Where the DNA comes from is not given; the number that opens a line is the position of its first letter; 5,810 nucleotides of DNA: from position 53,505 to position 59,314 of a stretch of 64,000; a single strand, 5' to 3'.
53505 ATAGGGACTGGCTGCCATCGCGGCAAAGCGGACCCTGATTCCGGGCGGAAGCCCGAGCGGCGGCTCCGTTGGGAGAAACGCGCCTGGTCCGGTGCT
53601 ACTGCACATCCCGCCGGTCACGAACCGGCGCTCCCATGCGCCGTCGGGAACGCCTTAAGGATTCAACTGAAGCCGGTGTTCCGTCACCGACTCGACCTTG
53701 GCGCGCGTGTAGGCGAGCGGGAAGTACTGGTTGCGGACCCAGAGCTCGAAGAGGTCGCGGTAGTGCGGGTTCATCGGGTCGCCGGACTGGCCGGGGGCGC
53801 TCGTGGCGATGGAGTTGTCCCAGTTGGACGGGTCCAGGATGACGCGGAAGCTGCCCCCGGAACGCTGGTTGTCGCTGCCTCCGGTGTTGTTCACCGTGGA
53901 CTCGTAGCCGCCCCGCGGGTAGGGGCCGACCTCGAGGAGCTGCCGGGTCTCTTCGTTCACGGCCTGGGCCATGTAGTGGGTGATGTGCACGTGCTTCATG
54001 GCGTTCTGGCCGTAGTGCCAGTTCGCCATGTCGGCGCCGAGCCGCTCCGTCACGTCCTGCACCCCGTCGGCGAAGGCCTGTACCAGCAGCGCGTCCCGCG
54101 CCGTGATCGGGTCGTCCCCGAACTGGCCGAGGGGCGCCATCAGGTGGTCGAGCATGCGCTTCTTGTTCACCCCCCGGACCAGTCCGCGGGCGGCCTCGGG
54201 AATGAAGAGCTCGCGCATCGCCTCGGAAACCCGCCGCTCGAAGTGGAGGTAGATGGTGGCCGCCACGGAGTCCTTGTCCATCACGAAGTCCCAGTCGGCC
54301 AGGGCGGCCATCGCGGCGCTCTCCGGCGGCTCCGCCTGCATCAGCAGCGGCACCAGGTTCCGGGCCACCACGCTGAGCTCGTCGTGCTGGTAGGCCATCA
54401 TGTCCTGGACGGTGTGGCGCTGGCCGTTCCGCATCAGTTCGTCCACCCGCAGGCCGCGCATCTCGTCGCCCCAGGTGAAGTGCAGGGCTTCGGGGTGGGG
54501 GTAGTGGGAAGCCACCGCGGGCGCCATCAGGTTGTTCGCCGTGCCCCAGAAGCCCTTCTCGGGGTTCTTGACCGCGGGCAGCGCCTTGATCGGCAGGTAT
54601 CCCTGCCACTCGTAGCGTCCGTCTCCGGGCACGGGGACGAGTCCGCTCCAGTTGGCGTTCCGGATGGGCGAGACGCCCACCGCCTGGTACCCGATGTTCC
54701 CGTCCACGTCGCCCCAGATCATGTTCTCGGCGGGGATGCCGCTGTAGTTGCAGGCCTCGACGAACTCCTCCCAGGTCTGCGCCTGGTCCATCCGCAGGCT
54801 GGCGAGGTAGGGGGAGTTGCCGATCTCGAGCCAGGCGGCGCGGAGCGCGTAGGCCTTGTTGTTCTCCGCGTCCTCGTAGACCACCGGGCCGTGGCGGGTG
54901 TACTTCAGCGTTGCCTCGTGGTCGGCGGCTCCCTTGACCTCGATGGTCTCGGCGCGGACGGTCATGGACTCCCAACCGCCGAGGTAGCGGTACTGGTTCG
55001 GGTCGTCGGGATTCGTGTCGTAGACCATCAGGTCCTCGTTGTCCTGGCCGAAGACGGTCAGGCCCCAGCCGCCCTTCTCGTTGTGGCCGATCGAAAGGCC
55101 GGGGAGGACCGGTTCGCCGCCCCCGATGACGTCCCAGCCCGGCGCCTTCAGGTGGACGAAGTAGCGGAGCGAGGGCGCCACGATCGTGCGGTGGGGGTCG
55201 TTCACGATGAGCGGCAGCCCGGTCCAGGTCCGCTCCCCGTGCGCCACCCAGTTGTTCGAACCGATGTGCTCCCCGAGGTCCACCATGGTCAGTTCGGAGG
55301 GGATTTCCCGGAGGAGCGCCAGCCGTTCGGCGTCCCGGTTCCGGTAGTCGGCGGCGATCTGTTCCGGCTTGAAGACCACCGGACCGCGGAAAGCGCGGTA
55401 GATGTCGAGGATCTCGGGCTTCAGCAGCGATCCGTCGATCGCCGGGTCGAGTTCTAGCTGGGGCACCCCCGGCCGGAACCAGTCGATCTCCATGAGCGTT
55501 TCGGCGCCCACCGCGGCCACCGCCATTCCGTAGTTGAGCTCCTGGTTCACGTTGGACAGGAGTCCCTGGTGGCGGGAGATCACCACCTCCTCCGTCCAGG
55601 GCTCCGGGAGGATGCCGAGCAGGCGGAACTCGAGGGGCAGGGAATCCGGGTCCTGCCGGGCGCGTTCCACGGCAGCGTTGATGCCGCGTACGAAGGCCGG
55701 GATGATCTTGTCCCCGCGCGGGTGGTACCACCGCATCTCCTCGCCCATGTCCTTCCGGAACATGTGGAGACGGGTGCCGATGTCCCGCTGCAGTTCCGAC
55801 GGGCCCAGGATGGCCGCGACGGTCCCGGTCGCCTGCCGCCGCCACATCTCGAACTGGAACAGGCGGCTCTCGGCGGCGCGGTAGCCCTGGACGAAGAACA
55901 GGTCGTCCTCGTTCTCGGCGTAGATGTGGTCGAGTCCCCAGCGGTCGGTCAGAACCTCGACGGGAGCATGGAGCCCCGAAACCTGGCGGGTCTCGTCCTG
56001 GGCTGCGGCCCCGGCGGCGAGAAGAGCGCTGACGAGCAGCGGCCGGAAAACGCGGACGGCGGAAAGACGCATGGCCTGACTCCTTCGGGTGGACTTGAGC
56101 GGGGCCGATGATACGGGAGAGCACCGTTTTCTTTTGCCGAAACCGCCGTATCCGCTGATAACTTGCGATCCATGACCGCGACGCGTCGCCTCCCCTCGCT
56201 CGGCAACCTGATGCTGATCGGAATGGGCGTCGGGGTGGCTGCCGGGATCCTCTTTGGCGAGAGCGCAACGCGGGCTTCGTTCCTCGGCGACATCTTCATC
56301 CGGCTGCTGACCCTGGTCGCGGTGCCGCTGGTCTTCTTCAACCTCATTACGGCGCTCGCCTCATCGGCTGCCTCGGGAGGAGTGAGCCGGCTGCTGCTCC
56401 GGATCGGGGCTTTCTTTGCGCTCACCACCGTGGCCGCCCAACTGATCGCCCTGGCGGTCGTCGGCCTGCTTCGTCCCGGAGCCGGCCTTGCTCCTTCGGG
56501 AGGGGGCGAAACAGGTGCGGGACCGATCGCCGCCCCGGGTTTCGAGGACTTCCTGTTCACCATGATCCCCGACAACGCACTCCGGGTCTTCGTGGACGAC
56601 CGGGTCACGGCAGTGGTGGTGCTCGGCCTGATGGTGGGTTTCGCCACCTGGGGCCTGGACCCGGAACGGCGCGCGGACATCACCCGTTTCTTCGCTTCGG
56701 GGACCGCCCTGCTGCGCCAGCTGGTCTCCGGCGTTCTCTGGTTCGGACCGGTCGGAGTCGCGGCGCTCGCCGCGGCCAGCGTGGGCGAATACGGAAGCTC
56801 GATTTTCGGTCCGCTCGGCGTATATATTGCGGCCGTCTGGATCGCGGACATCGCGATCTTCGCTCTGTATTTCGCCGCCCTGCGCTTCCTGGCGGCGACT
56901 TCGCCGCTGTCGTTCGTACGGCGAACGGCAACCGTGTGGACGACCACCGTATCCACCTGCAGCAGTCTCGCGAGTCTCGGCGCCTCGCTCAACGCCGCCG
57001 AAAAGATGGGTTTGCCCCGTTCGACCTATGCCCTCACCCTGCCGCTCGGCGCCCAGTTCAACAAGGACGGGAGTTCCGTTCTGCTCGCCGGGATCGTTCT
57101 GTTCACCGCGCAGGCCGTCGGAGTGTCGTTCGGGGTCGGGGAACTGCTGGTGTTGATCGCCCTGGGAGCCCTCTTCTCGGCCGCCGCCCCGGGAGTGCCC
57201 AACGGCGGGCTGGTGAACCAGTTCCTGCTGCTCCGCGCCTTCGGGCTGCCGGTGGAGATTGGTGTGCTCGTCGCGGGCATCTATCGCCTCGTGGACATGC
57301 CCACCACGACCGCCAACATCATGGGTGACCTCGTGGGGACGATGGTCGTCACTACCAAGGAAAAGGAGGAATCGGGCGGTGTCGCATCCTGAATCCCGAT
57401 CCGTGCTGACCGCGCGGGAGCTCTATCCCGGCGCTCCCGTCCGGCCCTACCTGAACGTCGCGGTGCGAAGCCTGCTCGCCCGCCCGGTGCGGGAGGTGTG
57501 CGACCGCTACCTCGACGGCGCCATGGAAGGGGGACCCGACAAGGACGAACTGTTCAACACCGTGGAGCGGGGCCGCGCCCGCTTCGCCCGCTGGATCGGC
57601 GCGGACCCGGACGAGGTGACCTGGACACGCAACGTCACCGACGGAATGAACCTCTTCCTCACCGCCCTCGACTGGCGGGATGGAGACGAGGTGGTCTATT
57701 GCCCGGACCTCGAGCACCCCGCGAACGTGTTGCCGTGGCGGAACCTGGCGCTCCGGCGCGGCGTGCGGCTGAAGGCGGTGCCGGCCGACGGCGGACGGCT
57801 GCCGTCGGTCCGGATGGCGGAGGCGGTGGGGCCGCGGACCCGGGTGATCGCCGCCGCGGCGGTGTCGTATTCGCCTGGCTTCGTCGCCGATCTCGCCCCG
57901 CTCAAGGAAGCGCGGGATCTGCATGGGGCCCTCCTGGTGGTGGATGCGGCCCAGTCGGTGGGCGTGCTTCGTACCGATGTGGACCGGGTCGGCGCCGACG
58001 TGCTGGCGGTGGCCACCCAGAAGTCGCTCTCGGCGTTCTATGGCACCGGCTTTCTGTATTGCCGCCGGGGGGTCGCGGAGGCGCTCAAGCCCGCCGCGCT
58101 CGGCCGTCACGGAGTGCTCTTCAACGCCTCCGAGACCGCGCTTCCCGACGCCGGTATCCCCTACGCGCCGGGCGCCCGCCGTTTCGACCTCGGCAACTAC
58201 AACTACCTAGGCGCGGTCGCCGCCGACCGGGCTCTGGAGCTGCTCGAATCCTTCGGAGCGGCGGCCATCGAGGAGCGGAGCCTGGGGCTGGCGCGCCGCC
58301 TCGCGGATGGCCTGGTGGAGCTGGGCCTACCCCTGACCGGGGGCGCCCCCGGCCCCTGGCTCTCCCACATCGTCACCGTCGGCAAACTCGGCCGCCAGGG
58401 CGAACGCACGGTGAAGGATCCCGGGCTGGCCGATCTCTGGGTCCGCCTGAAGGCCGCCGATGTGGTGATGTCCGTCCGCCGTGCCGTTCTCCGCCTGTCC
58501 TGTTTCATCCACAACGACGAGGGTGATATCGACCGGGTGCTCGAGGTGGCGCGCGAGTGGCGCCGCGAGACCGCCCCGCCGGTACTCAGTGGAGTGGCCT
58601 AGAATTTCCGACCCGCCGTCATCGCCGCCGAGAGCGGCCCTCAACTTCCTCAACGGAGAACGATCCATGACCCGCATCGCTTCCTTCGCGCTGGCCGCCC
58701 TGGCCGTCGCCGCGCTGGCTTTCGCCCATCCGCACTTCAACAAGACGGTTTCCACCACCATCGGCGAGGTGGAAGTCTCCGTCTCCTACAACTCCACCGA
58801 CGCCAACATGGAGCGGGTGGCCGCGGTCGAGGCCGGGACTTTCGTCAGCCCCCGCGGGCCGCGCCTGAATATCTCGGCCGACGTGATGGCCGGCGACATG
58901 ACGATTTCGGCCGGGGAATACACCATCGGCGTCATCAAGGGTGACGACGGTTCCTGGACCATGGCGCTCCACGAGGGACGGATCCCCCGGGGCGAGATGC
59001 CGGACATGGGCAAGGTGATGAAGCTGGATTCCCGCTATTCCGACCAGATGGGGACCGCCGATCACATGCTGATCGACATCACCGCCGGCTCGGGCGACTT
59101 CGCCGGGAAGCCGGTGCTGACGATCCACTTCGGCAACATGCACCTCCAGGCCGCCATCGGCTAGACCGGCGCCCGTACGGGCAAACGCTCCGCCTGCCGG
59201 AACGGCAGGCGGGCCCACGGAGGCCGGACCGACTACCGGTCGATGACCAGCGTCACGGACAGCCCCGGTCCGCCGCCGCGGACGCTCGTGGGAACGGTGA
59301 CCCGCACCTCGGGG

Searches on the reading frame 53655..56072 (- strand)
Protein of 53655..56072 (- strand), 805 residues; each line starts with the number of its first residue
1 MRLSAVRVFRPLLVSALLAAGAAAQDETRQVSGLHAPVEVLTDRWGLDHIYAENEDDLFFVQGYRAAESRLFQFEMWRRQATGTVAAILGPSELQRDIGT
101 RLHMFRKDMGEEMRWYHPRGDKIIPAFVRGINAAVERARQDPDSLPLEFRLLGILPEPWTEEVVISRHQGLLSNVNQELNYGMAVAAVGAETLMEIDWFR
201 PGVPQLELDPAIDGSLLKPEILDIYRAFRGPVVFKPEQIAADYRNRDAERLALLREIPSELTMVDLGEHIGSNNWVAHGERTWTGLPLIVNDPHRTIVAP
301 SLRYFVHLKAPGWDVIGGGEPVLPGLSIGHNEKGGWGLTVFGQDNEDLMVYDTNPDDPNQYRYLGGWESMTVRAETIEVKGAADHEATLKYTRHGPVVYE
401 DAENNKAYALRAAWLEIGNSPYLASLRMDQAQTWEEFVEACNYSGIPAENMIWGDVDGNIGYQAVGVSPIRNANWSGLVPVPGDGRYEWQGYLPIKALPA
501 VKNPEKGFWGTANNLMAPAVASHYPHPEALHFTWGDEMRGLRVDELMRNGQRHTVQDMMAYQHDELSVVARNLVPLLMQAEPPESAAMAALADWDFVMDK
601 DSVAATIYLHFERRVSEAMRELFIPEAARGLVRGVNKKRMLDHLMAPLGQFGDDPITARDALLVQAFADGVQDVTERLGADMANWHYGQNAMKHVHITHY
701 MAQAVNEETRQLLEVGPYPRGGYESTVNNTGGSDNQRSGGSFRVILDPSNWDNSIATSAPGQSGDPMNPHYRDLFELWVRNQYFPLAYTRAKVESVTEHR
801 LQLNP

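Call 24: search_protein_families(library=pfam, proteins=[window:53655-56072:-], max_evalue=0.00001)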
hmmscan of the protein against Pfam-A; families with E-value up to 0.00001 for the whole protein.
window:53655-56072:- (805 aa): 1 family
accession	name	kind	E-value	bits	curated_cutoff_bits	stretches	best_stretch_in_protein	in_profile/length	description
PF01804.23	Penicil_amidase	-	2.8e-187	625.2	21.3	1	37-794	1-674/675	Penicillin amidase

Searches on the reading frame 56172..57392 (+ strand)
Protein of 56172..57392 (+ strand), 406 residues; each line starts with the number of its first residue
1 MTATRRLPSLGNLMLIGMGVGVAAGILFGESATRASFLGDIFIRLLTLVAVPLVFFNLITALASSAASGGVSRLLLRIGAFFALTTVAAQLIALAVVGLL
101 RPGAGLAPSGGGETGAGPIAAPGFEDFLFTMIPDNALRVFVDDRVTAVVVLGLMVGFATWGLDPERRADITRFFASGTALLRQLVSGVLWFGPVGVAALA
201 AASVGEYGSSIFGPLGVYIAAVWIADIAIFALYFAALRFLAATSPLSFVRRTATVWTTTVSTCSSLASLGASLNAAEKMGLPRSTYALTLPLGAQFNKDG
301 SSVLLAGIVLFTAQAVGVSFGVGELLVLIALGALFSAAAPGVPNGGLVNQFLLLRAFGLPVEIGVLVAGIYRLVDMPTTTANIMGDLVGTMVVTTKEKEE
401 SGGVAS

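Call 24: search_protein_families(library=pfam, proteins=[window:56172-57392:+], max_evalue=0.00001)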
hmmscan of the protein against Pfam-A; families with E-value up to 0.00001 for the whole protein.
window:56172-57392:+ (406 aa): 1 family
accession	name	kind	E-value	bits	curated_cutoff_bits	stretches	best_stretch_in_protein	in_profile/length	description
PF00375.23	SDF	-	1.2e-82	278.4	27.9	1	13-394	4-385/387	Sodium:dicarboxylate symporter family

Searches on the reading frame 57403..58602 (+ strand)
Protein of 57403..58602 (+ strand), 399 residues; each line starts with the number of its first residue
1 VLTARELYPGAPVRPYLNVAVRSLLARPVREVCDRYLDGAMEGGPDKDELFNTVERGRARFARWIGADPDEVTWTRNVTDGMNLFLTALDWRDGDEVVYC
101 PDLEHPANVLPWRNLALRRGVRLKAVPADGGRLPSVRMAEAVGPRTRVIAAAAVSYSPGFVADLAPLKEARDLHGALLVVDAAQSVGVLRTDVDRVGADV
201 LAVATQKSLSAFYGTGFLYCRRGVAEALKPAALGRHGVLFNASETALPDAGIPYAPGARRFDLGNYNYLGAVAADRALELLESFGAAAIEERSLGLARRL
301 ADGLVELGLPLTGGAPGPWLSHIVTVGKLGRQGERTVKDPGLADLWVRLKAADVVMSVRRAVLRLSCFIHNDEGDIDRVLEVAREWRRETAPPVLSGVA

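Call 24: search_protein_families(library=pfam, proteins=[window:57403-58602:+], max_evalue=0.00001)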
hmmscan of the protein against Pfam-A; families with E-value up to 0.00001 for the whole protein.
window:57403-58602:+ (399 aa): 1 family
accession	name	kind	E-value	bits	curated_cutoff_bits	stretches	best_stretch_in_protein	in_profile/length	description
PF00266.25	Aminotran_5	-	5.7e-41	141.2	21.5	1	51-326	42-314/371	Aminotransferase class-V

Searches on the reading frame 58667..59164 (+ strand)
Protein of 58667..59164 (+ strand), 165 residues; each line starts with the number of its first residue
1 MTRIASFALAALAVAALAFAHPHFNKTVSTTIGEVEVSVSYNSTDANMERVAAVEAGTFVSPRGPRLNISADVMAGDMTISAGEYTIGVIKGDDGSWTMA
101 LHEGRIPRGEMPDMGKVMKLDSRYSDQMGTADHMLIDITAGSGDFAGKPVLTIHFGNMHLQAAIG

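Call 24: search_protein_families(library=pfam, proteins=[window:58667-59164:+], max_evalue=0.00001)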
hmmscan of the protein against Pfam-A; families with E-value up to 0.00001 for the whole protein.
window:58667-59164:+ (165 aa): 0 families

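Call 60: find_encoding_contigs(protein=window:58667-59164:+, flank=10000, max_places=3)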
Protein window:58667-59164:+ (165 aa): 6 contigs read that carry it; 3 places shown.
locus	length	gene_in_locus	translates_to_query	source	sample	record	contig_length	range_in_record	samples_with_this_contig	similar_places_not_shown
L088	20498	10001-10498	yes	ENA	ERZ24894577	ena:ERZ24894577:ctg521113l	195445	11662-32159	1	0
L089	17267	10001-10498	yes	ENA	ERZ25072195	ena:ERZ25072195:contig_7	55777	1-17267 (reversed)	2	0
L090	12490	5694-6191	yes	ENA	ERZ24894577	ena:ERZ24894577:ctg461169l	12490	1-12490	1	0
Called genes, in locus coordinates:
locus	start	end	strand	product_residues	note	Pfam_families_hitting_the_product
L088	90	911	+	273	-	PF04199:Cyclase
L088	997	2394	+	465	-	PF01554:MatE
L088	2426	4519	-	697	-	PF02897:Peptidase_S9_N, PF00326:Peptidase_S9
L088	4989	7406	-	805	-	PF01804:Penicil_amidase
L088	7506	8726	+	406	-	PF00375:SDF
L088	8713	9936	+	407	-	PF00266:Aminotran_5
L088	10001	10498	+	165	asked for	-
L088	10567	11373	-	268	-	-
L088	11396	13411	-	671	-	PF14522:Cytochrome_C7 (faint), PF09699:Paired_CXXCH_1 (faint), PF13435:Cytochrome_C554 (faint), PF02335:Cytochrom_C552 (weak), PF13646:HEAT_2 (weak), PF14559:TPR_19 (weak)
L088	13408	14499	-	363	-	-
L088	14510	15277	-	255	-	-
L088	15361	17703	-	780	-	PF13435:Cytochrome_C554 (weak), PF13181:TPR_8 (faint), PF00515:TPR_1 (faint), PF07719:TPR_2 (faint), PF13428:TPR_14 (faint), PF13432:TPR_16 (weak), PF14559:TPR_19 (weak)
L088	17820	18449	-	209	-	PF09335:VTT_dom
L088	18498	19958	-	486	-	PF01134:GIDA (weak), PF03486:HI0933_like (faint), PF07992:Pyr_redox_2, PF13738:Pyr_redox_3, PF00070:Pyr_redox, PF02852:Pyr_redox_dim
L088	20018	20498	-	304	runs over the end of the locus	PF13505:OMP_b-brl (faint)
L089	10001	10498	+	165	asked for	-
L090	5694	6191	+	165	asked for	-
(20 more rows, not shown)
